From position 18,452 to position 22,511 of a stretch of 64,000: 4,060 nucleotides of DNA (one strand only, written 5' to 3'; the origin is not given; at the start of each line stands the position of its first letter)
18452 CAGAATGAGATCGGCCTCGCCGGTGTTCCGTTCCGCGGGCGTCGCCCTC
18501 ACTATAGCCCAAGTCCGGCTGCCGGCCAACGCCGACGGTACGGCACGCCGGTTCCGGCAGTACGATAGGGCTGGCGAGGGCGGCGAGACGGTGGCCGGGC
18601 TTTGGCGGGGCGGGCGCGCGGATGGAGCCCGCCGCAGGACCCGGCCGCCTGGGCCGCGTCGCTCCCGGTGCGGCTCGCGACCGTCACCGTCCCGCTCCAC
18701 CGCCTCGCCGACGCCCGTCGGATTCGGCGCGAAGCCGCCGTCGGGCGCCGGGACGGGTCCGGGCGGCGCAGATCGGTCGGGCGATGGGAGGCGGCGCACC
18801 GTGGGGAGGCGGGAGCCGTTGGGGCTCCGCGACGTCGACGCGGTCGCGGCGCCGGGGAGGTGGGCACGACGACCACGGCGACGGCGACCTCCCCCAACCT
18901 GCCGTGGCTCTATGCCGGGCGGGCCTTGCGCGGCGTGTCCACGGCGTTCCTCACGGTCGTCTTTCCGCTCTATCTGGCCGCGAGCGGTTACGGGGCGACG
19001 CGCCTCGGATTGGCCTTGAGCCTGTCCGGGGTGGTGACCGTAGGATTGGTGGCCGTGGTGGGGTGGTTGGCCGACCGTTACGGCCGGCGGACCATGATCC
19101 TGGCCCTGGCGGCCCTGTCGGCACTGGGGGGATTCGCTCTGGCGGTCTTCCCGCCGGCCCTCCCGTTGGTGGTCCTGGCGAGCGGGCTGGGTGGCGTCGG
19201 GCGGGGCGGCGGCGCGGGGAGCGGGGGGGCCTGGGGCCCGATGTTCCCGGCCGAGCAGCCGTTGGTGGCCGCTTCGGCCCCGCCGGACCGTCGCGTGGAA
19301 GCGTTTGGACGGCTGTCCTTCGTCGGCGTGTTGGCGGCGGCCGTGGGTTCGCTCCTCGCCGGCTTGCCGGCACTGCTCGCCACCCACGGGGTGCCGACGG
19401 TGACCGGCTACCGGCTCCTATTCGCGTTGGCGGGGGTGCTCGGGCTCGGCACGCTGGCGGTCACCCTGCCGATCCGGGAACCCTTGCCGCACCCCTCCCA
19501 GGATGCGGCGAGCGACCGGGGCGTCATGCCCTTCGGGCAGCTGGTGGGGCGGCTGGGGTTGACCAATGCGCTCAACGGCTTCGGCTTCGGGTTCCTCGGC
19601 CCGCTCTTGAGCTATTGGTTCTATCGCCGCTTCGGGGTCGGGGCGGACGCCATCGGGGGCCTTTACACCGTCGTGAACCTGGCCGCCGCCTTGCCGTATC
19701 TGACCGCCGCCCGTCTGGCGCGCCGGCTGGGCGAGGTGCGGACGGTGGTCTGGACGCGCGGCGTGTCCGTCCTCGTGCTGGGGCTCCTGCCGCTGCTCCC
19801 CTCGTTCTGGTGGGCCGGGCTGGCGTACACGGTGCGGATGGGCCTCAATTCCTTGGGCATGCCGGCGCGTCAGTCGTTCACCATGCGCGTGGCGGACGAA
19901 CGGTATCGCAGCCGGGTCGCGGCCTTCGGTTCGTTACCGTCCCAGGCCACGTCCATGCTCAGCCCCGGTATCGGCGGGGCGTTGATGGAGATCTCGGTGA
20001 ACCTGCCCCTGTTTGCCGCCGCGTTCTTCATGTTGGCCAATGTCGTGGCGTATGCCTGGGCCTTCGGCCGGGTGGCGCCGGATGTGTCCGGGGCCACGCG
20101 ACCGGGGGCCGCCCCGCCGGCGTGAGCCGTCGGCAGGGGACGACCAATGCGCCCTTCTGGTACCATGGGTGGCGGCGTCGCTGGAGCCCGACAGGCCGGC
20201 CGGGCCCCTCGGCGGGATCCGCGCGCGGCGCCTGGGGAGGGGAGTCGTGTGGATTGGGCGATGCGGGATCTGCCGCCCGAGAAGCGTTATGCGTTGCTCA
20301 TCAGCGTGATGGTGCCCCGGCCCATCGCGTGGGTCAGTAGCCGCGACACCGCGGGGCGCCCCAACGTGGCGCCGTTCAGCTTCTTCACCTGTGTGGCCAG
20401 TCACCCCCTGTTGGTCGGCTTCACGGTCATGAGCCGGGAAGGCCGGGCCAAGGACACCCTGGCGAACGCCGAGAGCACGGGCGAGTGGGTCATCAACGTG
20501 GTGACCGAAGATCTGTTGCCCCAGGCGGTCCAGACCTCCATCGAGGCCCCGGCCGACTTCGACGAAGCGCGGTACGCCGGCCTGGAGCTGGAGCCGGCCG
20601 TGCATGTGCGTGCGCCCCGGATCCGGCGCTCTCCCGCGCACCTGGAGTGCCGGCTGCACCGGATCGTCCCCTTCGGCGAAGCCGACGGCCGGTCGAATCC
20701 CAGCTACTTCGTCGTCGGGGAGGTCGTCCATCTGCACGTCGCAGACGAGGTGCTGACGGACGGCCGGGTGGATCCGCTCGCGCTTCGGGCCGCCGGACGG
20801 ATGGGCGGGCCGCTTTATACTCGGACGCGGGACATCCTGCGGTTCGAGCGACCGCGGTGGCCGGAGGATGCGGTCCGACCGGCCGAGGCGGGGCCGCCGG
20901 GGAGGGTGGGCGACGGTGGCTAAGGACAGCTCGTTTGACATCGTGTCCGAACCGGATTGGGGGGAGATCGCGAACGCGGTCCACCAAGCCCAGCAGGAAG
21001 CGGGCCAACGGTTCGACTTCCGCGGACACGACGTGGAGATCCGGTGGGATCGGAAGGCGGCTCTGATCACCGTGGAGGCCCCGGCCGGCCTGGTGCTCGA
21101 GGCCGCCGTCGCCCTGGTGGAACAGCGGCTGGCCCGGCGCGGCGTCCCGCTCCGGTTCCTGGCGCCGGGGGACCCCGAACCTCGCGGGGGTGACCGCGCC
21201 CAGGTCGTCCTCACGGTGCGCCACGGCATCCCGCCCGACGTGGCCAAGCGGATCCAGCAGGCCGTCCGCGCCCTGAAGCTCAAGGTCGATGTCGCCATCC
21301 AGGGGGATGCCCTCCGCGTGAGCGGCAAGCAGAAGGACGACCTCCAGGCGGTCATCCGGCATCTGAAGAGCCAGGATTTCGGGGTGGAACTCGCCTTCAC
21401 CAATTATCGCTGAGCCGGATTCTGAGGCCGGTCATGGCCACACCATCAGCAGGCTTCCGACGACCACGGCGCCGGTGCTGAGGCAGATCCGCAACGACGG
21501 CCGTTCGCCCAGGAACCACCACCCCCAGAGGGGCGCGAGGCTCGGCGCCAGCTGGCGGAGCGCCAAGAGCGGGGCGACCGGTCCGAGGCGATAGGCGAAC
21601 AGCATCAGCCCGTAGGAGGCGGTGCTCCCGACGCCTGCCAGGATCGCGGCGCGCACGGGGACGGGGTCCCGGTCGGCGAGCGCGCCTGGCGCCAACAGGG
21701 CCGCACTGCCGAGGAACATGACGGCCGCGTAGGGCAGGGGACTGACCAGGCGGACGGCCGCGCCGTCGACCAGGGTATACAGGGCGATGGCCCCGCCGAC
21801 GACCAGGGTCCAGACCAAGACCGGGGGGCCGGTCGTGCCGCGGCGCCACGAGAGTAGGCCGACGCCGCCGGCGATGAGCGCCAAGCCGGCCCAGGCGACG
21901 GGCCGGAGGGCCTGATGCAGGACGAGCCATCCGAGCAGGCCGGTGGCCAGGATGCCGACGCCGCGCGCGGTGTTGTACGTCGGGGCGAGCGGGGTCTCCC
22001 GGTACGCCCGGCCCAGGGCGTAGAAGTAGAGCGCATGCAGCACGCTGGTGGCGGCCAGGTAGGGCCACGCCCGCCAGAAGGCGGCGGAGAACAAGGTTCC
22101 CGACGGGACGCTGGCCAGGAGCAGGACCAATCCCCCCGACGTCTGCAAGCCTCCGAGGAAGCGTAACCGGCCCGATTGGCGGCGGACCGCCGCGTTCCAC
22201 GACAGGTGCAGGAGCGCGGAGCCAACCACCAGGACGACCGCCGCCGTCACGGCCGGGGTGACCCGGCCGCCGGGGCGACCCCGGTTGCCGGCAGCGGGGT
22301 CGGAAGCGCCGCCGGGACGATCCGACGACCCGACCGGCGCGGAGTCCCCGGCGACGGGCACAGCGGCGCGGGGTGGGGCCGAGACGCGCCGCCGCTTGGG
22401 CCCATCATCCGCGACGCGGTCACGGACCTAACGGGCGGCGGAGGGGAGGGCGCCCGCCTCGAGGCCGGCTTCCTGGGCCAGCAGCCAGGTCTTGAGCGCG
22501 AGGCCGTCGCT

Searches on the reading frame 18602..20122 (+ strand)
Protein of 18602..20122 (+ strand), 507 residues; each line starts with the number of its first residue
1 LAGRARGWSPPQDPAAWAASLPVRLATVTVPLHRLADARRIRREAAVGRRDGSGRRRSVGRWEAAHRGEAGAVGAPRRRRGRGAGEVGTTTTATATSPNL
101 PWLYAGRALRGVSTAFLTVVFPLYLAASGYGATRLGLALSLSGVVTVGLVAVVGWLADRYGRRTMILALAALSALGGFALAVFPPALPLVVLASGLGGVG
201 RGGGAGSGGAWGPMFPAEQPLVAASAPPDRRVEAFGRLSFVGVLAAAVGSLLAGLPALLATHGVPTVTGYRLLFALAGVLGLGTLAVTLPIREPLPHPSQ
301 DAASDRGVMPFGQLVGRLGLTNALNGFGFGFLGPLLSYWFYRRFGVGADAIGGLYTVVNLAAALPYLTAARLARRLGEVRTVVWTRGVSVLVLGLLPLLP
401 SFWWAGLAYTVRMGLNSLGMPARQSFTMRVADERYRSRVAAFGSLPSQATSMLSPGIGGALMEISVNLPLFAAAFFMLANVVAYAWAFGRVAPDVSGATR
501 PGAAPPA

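Call 67: search_protein_families(library=pfam, proteins=[window:18602-20122:+], max_evalue=0.00001)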
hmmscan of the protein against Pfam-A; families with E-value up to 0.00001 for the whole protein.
window:18602-20122:+ (507 aa): 2 families
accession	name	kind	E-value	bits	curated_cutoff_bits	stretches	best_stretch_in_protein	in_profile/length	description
PF07690.21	MFS_1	-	1.6e-26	93.5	33.4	2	105-303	3-186/347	Major Facilitator Superfamily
PF12832.13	MFS_1_like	-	4.6e-08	32.9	25.2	0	91-198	205-312/373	MFS_1 like family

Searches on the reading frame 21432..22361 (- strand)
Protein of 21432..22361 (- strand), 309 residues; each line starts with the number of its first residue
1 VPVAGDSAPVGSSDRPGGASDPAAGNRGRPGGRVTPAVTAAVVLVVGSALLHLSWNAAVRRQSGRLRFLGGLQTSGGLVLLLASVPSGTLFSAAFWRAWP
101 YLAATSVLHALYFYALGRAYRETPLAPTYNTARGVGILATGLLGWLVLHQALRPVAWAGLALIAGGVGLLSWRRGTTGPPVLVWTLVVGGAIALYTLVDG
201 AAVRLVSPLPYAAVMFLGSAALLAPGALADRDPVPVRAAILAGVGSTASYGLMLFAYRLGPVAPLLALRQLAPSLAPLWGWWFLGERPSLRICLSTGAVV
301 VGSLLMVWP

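Call 67: search_protein_families(library=pfam, proteins=[window:21432-22361:-], max_evalue=0.00001)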
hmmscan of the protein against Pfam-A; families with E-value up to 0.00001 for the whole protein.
window:21432-22361:- (309 aa): 2 families
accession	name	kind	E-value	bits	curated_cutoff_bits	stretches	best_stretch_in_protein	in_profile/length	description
PF00892.27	EamA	-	1.2e-12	48.7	28.2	1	183-307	5-134/135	EamA-like transporter family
PF00893.25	Multi_Drug_Res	-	8.5e-06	26.6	23.7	1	92-163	23-93/93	Small Multidrug Resistance protein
